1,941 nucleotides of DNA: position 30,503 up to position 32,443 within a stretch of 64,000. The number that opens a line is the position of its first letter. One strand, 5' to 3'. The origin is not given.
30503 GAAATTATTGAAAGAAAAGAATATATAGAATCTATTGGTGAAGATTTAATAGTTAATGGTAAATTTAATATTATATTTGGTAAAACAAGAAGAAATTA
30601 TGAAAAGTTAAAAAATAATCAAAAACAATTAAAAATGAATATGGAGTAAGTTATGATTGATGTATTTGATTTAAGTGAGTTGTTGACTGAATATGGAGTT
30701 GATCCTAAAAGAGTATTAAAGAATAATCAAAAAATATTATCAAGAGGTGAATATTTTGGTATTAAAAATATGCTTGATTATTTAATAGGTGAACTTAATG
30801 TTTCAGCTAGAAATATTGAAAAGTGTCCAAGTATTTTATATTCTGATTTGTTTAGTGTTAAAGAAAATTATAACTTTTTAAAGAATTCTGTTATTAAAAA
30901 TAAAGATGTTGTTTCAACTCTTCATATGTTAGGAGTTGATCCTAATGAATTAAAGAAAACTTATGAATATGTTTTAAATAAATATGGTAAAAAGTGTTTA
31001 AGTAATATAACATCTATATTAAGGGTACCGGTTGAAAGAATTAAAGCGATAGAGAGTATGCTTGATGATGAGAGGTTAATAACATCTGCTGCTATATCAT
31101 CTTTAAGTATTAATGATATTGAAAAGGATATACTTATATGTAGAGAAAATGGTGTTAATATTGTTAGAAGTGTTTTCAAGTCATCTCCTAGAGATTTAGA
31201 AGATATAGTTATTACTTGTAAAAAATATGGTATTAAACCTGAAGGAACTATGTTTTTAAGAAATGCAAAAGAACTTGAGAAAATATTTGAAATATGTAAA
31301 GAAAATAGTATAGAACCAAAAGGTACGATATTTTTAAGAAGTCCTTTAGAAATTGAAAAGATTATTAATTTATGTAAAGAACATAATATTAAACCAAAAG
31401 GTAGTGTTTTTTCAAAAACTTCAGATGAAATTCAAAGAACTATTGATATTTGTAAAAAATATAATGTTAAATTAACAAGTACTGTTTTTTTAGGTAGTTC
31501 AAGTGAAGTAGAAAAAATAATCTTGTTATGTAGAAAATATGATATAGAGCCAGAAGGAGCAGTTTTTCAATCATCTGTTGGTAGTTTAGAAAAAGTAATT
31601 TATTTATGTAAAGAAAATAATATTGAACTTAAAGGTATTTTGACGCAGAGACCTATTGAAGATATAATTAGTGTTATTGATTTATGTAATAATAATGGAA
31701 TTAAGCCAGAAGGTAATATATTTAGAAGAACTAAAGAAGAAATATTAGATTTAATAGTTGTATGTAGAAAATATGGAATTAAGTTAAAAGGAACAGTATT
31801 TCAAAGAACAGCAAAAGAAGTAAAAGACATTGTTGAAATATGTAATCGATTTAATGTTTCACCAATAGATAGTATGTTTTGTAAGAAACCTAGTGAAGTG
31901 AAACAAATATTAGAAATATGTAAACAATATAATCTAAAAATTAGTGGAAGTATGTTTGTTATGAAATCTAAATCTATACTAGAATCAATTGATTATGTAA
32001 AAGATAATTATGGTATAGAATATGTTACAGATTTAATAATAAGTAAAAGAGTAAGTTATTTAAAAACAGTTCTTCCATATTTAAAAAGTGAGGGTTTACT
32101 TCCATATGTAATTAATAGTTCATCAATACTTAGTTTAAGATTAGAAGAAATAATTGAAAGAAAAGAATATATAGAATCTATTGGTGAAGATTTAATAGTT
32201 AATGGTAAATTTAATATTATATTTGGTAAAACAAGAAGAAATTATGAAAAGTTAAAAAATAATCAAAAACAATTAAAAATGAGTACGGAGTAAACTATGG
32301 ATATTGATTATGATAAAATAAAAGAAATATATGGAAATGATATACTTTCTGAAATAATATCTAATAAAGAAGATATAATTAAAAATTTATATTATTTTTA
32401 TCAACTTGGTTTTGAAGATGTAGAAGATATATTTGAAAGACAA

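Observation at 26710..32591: Self-contained operon coupling a J-domain protein to two 26-residue tandem-repeat (mTERF-like?) solenoid paralogs and a small acidic protein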

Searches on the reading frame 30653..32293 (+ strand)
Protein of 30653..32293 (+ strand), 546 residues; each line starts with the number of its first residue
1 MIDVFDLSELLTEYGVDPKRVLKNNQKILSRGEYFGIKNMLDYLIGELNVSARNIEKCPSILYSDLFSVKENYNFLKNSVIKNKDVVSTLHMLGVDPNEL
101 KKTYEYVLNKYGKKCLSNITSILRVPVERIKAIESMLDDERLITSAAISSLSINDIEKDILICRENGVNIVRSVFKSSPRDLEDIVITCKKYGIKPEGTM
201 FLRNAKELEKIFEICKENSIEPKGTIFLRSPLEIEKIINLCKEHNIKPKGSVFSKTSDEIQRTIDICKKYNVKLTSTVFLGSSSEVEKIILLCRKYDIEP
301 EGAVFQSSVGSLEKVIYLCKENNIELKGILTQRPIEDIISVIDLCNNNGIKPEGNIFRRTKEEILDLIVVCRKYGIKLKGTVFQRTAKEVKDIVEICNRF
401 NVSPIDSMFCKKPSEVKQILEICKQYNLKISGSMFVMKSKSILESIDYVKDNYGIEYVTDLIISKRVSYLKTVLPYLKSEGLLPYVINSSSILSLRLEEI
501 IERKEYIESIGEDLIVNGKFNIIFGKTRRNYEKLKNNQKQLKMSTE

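Call 3: search_protein_families(library=pfam, proteins=[window:30653-32293:+], max_evalue=1)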
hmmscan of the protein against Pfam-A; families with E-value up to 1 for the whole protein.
window:30653-32293:+ (546 aa): 8 families
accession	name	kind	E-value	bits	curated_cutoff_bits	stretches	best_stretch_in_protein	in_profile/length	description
PF01565.28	FAD_binding_4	-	1.4e-05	25.2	26.4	0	248-275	1-28/139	FAD binding domain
PF05853.18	BKACE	-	2.9e-05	24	24.8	0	159-201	103-147/274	beta-keto acid cleavage enzyme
PF11823.13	Se_S_carrier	-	0.00018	21.4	25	0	204-224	46-66/69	Putative Se/S carrier protein-like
PF18953.6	SAP_new25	-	0.008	16.2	26.3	0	421-433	15-27/51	SAP domain-containing new25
PF02037.33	SAP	-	0.037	14.1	23.9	0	421-433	12-24/37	SAP domain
PF18026.6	Exog_C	-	0.041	14.2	29.5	0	79-114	20-49/49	Endo/exonuclease (EXOG) C-terminal domain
PF22736.1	NNH5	-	0.12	12.8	27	0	68-124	11-69/134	NACHT N-terminal Helical domain 5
PF08544.19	GHMP_kinases_C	-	0.2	12.5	21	0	412-434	32-57/85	GHMP kinases C terminal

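Call 4: search_protein_families(library=ncbifam, proteins=[window:30653-32293:+], max_evalue=1)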
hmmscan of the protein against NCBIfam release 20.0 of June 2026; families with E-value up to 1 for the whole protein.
window:30653-32293:+ (546 aa): 3 families
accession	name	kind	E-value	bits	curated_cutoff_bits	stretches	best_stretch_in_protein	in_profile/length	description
NF007681.0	PRK10356.1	equivalog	0.049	12.8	193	0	413-449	113-149/274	protein bax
TIGR04350.1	C_S_lyase_PatB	subfamily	0.056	12.3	340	0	236-276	159-195/384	PatB family C-S lyase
NF053568.1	3OXCoAcCUPNH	equivalog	0.19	10.9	350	0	168-201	111-144/274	3-oxoadipate:acetyl-CoA acetyltransferase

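Call 7: find_homologous_proteins(query=window:30653-32293:+, max_evalue=0.001)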
Query window:30653-32293:+ (546 aa): 259 proteins with E <= 0.001 among 8000 candidates; the best 120 are listed.
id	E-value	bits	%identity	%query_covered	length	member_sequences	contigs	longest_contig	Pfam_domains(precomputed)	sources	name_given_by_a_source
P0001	1.4e-136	474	38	98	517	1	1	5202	PF01565.29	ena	-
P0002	9.5e-133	462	44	98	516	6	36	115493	PF02037.34,PF02006.24,PF13500.13,PF01565.29,PF01979.27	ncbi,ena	-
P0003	1.8e-132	461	40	97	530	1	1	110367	PF21537.3,PF16731.11,PF03338.22,PF13500.13,PF01565.29,PF08544.19,PF18953.8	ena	-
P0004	4.5e-132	460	43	67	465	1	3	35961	PF02037.34,PF21537.3,PF21445.4,PF02603.22,PF03221.23,PF01565.29,PF00338.28,PF24533.2,PF13500.13,PF01979.27,PF08544.19,PF00465.26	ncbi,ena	-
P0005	2.2e-130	454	39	99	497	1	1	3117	PF03102.21,PF12646.13,PF02006.24,PF13271.12,PF01565.29,PF18026.7,PF05853.19,PF21642.3,PF08544.19,PF18953.8,PF09499.18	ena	-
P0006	1.1e-127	445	35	98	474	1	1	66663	PF02037.34,PF03102.21,PF16805.12,PF01565.29,PF11123.15,PF00338.28,PF08544.19,PF18953.8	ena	-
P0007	5.3e-127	443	41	98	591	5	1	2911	PF21537.3,PF02006.24,PF01565.29,PF20675.3,PF18026.7,PF08544.19,PF14794.12,PF18953.8,PF09499.18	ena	-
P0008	5.9e-126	439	45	53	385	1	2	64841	-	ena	-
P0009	1.4e-124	435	41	98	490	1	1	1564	PF01565.29,PF00338.28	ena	-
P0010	6.3e-124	433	43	65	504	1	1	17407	PF21537.3,PF13500.13,PF01565.29,PF08544.19,PF18953.8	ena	-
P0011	1.5e-123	431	36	98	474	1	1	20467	PF02037.34,PF03102.21,PF16805.12,PF01565.29,PF11123.15,PF00338.28,PF08544.19,PF18953.8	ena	-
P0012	3.8e-123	430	43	65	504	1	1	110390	PF21537.3,PF16731.11,PF03338.22,PF13500.13,PF01565.29,PF08544.19,PF18953.8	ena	-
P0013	1.0e-122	429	46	64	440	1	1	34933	PF16805.12,PF01565.29,PF20675.3,PF24520.2,PF18953.8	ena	-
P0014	1.1e-122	429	41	99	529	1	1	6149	PF21445.4,PF01565.29,PF05853.19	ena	-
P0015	7.7e-122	426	38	97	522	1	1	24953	PF02037.34,PF00224.28,PF01565.29,PF00338.28,PF18253.7,PF18953.8,PF00967.24,PF03102.21,PF01261.31,PF02006.24,PF13500.13,PF01979.27,PF08544.19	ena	-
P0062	7.4e-111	390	45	60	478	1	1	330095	PF21537.3,PF13500.13,PF01565.29,PF08544.19,PF18953.8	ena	-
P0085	2.6e-106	375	36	98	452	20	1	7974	PF02536.20,PF01565.29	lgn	-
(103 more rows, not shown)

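Call 12: find_encoding_contigs(protein=P0002, flank=8000, max_places=4)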
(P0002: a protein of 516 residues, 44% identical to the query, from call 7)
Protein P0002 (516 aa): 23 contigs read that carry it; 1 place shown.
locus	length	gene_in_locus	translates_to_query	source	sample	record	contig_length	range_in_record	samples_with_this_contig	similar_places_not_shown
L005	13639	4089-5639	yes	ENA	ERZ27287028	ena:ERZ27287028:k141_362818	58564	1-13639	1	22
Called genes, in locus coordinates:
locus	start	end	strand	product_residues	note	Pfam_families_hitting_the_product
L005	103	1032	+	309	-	PF00665:rve, PF13683:rve_3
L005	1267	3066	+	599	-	PF02518:HATPase_c, PF13589:HATPase_c_3, PF01119:DNA_mis_repair, PF08676:MutL_C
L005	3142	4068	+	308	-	PF02661:Fic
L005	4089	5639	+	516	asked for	PF02037:SAP (faint), PF01565:FAD_binding_4 (faint), PF01979:Amidohydro_1 (faint), PF02006:PPS_PS (faint), PF13500:AAA_26 (faint)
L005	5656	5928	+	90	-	-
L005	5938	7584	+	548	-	-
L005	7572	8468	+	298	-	PF01745:IPT, PF13238:AAA_18 (faint), PF01715:IPPT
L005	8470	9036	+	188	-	PF18306:LDcluster4, PF03641:Lysine_decarbox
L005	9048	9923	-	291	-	PF01841:Transglut_core (weak)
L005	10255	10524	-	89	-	PF01649:Ribosomal_S20p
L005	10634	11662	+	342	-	PF03418:Peptidase_A25, PF06866:DUF1256 (weak)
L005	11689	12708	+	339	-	PF07454:SpoIIP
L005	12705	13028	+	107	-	-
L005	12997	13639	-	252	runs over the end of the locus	PF02535:Zip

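Call 13: find_encoding_contigs(protein=P0062, flank=8000, max_places=2)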
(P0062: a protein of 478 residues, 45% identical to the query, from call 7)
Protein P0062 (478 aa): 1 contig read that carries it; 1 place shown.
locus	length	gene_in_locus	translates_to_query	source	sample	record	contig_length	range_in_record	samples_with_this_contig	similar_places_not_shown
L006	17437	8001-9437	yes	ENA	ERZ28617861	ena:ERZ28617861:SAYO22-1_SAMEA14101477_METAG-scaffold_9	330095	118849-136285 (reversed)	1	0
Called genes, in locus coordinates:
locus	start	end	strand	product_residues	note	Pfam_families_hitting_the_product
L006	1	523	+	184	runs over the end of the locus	-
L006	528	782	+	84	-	-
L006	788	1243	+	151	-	-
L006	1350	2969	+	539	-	-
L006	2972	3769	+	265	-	-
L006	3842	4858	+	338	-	-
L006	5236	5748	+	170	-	-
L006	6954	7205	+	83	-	-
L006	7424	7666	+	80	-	-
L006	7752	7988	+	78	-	PF21694:DNA_pol3_delta_C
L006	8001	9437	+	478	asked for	PF18953:SAP_new25 (faint), PF01565:FAD_binding_4 (faint), PF08544:GHMP_kinases_C (faint), PF13500:AAA_26 (faint), PF21537:DUF1980_C (faint)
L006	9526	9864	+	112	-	-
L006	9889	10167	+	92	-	-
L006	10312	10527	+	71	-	PF01527:HTH_Tnp_1 (weak)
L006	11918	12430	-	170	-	PF04167:DUF402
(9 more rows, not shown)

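Call 14: find_encoding_contigs(protein=P0085, flank=8000, max_places=2)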
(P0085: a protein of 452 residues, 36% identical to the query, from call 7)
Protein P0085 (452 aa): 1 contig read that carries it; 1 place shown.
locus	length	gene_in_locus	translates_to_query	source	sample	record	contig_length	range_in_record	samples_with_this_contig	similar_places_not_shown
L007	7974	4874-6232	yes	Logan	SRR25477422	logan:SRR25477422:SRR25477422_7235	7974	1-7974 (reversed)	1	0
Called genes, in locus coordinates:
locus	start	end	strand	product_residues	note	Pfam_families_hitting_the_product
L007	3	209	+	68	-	?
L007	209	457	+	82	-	PF07650:KH_2 (weak), PF13083:KH_KhpA-B, PF00013:KH_1 (weak)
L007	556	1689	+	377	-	PF01098:FTSW_RODA_SPOVE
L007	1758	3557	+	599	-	PF02518:HATPase_c (weak), PF13589:HATPase_c_3, PF01119:DNA_mis_repair, PF08676:MutL_C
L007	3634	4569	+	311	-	PF02661:Fic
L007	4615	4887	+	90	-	-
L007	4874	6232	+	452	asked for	PF02536:mTERF (faint), PF01565:FAD_binding_4 (faint)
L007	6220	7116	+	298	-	PF01745:IPT, PF13238:AAA_18 (faint), PF01715:IPPT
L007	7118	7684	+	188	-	PF18306:LDcluster4, PF03641:Lysine_decarbox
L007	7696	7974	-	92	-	?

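Call 15: search_protein_families(library=padloc, proteins=[window:30653-32293:+], max_evalue=0.1)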
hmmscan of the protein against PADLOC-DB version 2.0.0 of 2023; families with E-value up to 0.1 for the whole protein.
window:30653-32293:+ (546 aa): 1 family
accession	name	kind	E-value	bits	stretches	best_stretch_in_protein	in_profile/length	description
PDLC03820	RTasHEPN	-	0.026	12.7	0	363-400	104-137/148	DRT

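Call 16: search_protein_families(library=phrogs, proteins=[window:30653-32293:+], max_evalue=0.1)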
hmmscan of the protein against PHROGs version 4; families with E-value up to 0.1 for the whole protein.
window:30653-32293:+ (546 aa): 5 families
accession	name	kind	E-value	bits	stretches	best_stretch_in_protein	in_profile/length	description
phrog_15161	-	unknown function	4.9e-07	30.5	0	189-204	43-58/63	-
phrog_25828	-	unknown function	0.003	17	1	152-221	170-241/500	-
phrog_26012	-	unknown function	0.0047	18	0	366-377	26-37/91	-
phrog_37006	-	unknown function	0.015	16.7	0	400-452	59-105/120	-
phrog_31012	-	unknown function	0.099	13.8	0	386-419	7-40/99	-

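Call 19: search_solved_structures(query=A1, max_evalue=10, show_alignments=2)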
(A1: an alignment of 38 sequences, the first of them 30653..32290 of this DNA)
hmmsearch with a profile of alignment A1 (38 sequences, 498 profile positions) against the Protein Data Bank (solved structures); distinct sequences matched with E-value up to 10: 3.
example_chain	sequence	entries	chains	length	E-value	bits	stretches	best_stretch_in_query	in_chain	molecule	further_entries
3m66_A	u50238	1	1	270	0.00073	21.4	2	14-89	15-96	mTERF domain-containing protein 1, mitochondrial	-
8bd7_M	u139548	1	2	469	0.09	14.5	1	417-486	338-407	Intraflagellar transport protein 57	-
8ruy_M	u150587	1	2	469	0.3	12.8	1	417-486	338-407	Intraflagellar transport protein 57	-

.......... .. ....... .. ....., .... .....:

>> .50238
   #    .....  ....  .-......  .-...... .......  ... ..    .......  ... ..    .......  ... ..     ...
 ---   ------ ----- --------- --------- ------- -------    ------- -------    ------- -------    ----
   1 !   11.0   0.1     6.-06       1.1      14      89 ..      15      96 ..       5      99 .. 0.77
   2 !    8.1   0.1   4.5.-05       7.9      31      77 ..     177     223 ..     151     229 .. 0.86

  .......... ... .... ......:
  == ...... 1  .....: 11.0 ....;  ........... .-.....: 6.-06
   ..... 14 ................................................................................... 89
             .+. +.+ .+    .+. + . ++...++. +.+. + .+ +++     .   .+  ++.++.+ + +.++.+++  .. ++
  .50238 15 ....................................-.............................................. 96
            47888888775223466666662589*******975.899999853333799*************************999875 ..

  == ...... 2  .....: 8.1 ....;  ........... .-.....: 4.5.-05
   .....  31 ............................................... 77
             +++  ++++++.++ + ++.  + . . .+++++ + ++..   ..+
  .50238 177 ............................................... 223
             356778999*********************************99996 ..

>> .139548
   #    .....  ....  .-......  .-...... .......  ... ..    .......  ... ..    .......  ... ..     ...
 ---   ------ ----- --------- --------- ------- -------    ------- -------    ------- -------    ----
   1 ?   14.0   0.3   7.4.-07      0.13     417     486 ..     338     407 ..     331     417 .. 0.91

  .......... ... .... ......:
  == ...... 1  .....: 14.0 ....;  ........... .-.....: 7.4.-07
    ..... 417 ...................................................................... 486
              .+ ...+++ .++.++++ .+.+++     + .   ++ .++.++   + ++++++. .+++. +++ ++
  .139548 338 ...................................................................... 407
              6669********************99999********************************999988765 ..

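Call 20: find_related_loci(query=A1, collection=genome_contigs, flank=10000)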
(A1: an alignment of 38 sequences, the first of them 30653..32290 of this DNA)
Query A1 (546 aa) in genome_contigs; peptide patterns used: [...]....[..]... (x = any residue, [..] = any of these).
90 stretches matched a pattern; 75 encode a relative of the query (tblastn E <= 1e-3); 71 distinct loci.
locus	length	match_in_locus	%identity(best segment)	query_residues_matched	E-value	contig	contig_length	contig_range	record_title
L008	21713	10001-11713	42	1-544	1e-143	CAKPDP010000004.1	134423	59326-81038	MAG: uncultured Bacilli bacterium isolate REFINED_METABAT215_TOP10_CONTIGS_1500_ASSEMBLY_K77_MERGED__Hadza_MoBio_hadza-I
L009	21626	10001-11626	45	1-541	3e-143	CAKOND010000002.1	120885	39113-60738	MAG: uncultured Bacilli bacterium isolate REFINED_METABAT215_TOP10_CONTIGS_1500_ASSEMBLY_K77_MERGED__Hadza_MoBio_hadza-E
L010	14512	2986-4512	44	1-534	1e-140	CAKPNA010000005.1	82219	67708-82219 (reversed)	MAG: uncultured Bacilli bacterium isolate REFINED_METABAT215_TOP10_CONTIGS_1500_ASSEMBLY_K77_MERGED__Hadza_MoBio_C-REDO_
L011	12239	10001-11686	40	1-532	8e-134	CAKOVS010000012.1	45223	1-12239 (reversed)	MAG: uncultured Clostridia bacterium isolate REFINED_METABAT215_TOP10_CONTIGS_1500_ASSEMBLY_K77_MERGED__Hadza_MoBio_C-RE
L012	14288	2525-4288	39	1-532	1e-133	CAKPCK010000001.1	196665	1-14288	MAG: uncultured Clostridia bacterium isolate REFINED_METABAT215_TOP10_CONTIGS_1500_ASSEMBLY_K77_MERGED__Hadza_MoBio_hadz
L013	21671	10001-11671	39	1-525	1e-119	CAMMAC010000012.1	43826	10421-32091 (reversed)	MAG: uncultured Clostridiaceae bacterium isolate ERR4304450_bin.52_MetaWRAP_v1.1_MAG genome assembly, contig: NODE_1119_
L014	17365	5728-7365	95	1-546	0e+0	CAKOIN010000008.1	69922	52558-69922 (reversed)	MAG: uncultured Bacilli bacterium isolate REFINED_METABAT215_TOP10_CONTIGS_1500_ASSEMBLY_K77_MERGED__Hadza_MoBio_hadza-A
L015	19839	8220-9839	36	1-538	1e-114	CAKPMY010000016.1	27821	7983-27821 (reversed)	MAG: uncultured Bacilli bacterium isolate REFINED_METABAT215_TOP10_CONTIGS_1500_ASSEMBLY_K77_MERGED__Hadza_MoBio_hadza-A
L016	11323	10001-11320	42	1-442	3e-112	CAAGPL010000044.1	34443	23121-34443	MAG TPA_asm: Bacilli bacterium, isolate HGM10825, WGS project CAAGPL010000000 data, contig: SRS820607_84_k75_122973, who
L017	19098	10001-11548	38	1-541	4e-111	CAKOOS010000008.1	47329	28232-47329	MAG: uncultured Bacilli bacterium isolate REFINED_METABAT215_TOP10_CONTIGS_1500_ASSEMBLY_K77_MERGED__Hadza_MoBio_hadza-A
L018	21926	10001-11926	37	1-537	1e-131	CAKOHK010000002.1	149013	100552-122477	MAG: uncultured Bacilli bacterium isolate REFINED_METABAT215_TOP10_CONTIGS_1500_ASSEMBLY_K77_MERGED__Hadza_MoBio_hadza-A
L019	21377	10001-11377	37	1-536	9e-110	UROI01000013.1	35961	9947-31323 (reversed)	uncultured Tenericutes bacterium isolate UMGS1185 genome assembly, contig: NODE_314_length_35961_cov_13.157105, whole ge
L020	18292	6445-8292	36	1-533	1e-109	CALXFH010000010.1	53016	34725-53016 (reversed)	MAG: uncultured Clostridia bacterium isolate BRZ_HT__bin100 genome assembly, contig: BRZ_HT__NODE_1050_length_53016_cov_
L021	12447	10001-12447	40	1-452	3e-106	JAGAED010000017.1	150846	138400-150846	MAG: Clostridia bacterium isolate RGIG8360 Water_buffalos_Rumen.Co__c8150796, whole genome shotgun sequence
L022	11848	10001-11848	36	1-500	5e-105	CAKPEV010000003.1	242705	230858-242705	MAG: uncultured Clostridia bacterium isolate REFINED_METABAT215_TOP10_CONTIGS_1500_ASSEMBLY_K77_MERGED__Hadza_MoBio_hadz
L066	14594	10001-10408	45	1-136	3e-24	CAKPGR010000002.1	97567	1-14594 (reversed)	MAG: uncultured Bacilli bacterium isolate REFINED_METABAT215_TOP10_CONTIGS_1500_ASSEMBLY_K77_MERGED__Hadza_MoBio_hadza-A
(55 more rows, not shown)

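Call 26: predict_structure(alignment_id=A1)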
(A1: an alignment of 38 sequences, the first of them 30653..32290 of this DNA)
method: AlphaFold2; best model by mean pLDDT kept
length: 546 residues; sequences in the alignment: 38
mean_pLDDT: 91.5   pTM: 0.54
mean pLDDT of the five models: 91.5, 90.6, 90.6, 89.1, 77.5
residues with pLDDT >= 90: 396; 70-90: 141; 50-70: 9; < 50: 0
segments of 3 or more residues with pLDDT < 50: none
pLDDT, mean of each block of 10 residues (from residue 1): 94 97 94 95 95 94 95 89 80 93 96 89 95 96 95 97 93 93 95 90 94 94 90 95 90 92 95 89 92 89 85 88 82 86 88 84 91 84 91 95 92 96 94 92 96 94 93 96 90 93 94 92 91 83 63
secondary structure, 60 per line:
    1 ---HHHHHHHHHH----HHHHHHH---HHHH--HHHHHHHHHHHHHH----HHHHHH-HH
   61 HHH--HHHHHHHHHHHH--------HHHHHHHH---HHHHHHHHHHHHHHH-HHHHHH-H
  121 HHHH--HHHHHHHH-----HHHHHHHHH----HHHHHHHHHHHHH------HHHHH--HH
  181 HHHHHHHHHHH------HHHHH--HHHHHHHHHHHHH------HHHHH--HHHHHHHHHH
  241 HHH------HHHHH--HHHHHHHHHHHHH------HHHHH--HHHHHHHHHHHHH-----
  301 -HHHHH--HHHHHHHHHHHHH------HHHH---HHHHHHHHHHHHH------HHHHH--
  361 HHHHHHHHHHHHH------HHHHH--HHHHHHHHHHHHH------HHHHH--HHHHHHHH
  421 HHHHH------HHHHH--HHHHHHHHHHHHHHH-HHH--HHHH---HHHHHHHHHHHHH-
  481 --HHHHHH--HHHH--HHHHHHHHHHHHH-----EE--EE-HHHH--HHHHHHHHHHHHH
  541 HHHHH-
elements in order: H4-13 H18-24 H28-31 H34-47 H52-57 H59-63 H66-77 H86-93 H97-111 H113-118 H120-124 H127-134 H140-148 H153-165 H172-176 H179-191 H198-202 H205-217 H224-228 H231-243 H250-254 H257-269 H276-280 H283-295 H302-306 H309-321 H328-331 H335-347 H354-358 H361-373 H380-384 H387-399 H406-410 H413-425 H432-436 H439-453 H460-463 H467-479 H483-488 H491-494 H497-509 H522-525 H528-545

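Call 29: fold_search(model_id=the predicted structure, library=pdb)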
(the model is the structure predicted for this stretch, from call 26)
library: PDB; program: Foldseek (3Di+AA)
matches with E <= 10: 89; with E <= 0.001: 10
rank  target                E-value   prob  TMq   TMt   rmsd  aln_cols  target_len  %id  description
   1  9ld1_A                5.1e-05  1.00  0.30  0.22  18.1       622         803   14  Inactivate TOD4 with TC DNA substrate (released 2025-11-19)
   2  3ugm_A                1.9e-04  1.00  0.32  0.23  16.4       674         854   13  Structure of TAL effector PthXo1 bound to its DNA target (released 2012-01-04)
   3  6jw5_A                5.1e-04  0.99  0.19  0.20  27.7       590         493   11  RVD Q* recognizes 5hmC through water-mediated H bonds (released 2020-04-22)
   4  4oss_B                6.0e-04  1.00  0.26  0.28  15.5       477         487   12  Crystal structure of the S505Q mutant of TAL effector dHax3 (released 2014-05-28)
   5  4oto_B                6.8e-04  1.00  0.23  0.25  22.9       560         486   12  Crystal structure of the S505W mutant of TAL effector dHax3 (released 2014-05-28)
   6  4gg4_A                7.7e-04  1.00  0.23  0.25  25.0       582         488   12  Crystal structure of the TAL effector dHax3 bound to specific DNA-RNA hybrid (released 2012-10-03)
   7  3v6t_B                7.7e-04  1.00  0.21  0.23  21.2       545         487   13  Crystal structure of the DNA-bound dHax3, a TAL effector, at 1.85 angstrom (released 2012-01-18)
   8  4osr_B                8.0e-04  1.00  0.27  0.29  17.9       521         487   11  Crystal structure of the S505K mutant of TAL effector dHax3 (released 2014-05-28)
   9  4osh_A                8.3e-04  0.98  0.17  0.18  29.8       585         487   12  Crystal structure of the TAL effector dHax3 with NI RVD at 2.2 angstrom resolution (released 2014-05-28)
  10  4oss_A                9.9e-04  1.00  0.22  0.23  22.5       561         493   14  Crystal structure of the S505Q mutant of TAL effector dHax3 (released 2014-05-28)
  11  6jw2_A                1.2e-03  1.00  0.25  0.27  21.7       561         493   13  Universal RVD R* accommodates 5hmC via water-mediated interactions (released 2020-04-22)
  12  4osr_A                1.4e-03  0.99  0.21  0.23  23.1       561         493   13  Crystal structure of the S505K mutant of TAL effector dHax3 (released 2014-05-28)
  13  4ost_A                1.5e-03  0.99  0.21  0.23  23.0       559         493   13  Crystal structure of the S505C mutant of TAL effector dHax3 (released 2014-05-28)
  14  4ot3_B                1.7e-03  1.00  0.25  0.27  20.6       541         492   11  Crystal structure of the S505L mutant of TAL effector dHax3 (released 2014-05-28)
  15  4osl_B                1.8e-03  0.98  0.18  0.19  28.6       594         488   12  Crystal structure of TAL effector reveals the recognition between histidine and guanine (released 2014-05-28)
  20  3n6s_A                7.3e-03  1.00  0.27  0.38  11.3       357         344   13  Crystal structure of human mitochondrial mTERF in complex with a 15-mer DNA encompassing the tRNALeu(UUR) binding sequ (released 2010-06-16)
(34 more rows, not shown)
